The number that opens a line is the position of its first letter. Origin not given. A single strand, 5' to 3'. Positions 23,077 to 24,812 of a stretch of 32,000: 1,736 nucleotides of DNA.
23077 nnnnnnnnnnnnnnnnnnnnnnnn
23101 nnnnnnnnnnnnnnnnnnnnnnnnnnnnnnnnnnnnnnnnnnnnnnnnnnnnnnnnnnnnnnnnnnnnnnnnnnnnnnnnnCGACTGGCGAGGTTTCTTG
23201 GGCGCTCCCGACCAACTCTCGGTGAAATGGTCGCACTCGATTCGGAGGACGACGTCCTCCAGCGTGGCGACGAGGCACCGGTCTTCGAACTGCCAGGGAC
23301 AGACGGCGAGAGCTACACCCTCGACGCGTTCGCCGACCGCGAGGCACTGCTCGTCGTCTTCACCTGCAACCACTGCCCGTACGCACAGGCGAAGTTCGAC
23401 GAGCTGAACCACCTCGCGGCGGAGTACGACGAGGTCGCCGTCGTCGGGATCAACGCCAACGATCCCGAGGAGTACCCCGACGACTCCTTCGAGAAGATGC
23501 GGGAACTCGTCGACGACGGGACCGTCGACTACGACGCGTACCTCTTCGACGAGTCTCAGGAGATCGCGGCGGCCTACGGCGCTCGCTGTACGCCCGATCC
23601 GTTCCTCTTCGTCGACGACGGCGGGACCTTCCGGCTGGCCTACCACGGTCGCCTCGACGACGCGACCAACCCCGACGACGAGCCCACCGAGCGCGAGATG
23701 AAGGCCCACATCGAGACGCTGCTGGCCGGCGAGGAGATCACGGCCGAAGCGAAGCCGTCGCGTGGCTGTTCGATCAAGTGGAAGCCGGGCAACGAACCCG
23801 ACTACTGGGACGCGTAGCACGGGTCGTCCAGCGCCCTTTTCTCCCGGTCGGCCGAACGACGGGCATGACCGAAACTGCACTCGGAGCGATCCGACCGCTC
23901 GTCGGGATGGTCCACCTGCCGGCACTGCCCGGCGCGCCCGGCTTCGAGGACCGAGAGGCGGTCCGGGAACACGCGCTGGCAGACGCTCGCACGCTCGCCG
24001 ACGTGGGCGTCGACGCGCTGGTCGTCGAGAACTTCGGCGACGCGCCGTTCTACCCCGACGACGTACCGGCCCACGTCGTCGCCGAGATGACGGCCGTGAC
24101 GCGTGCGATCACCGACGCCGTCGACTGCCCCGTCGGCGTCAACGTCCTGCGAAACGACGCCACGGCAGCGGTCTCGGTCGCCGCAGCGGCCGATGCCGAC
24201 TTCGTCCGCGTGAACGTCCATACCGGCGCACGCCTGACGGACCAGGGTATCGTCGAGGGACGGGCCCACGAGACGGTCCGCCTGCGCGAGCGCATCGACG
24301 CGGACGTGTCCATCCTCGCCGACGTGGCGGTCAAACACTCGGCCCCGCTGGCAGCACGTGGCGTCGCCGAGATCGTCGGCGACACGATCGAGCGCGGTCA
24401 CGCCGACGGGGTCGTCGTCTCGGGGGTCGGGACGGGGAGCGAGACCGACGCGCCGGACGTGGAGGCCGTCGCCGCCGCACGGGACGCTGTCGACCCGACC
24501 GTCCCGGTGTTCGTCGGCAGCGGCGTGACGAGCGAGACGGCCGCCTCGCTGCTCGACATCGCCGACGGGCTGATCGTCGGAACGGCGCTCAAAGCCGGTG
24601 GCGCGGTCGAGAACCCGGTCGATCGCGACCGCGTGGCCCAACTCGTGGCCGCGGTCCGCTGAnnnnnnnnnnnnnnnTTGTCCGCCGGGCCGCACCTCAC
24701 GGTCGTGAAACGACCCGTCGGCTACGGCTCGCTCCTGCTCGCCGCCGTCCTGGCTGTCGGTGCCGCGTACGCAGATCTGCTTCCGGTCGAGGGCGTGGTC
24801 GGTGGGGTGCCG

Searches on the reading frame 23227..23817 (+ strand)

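Call 50: search_protein_families(library=pfam, proteins=[window:23227-23817:+], max_evalue=0.001)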
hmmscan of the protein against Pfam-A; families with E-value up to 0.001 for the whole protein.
window:23227-23817:+ (196 aa): 3 families
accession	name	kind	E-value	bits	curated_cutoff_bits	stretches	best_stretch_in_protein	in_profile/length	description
PF08534.16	Redoxin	-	4.9e-16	59.3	26.6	1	13-146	2-137/148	Redoxin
PF00578.27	AhpC-TSA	-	2.6e-15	56.9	26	1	14-131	2-118/124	AhpC/TSA family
PF13098.12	Thioredoxin_2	-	0.00061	20.5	27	1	39-141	6-93/104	Thioredoxin-like domain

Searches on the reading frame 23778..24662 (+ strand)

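Call 74: search_protein_families(library=pfam, proteins=[window:23778-24662:+], max_evalue=0.01)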
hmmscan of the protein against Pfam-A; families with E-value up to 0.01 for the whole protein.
window:23778-24662:+ (294 aa): 3 families
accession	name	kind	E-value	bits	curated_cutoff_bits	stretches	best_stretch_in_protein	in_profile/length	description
PF03437.21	BtpA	-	3.3e-83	279.5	30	1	39-293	3-252/254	BtpA family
PF17763.6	Asparaginase_C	-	0.0047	17.3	34.6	0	202-256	18-67/114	Glutaminase/Asparaginase C-terminal domain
PF00290.26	Trp_syntA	-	0.0065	15.9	27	0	212-271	170-229/259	Tryptophan synthase alpha chain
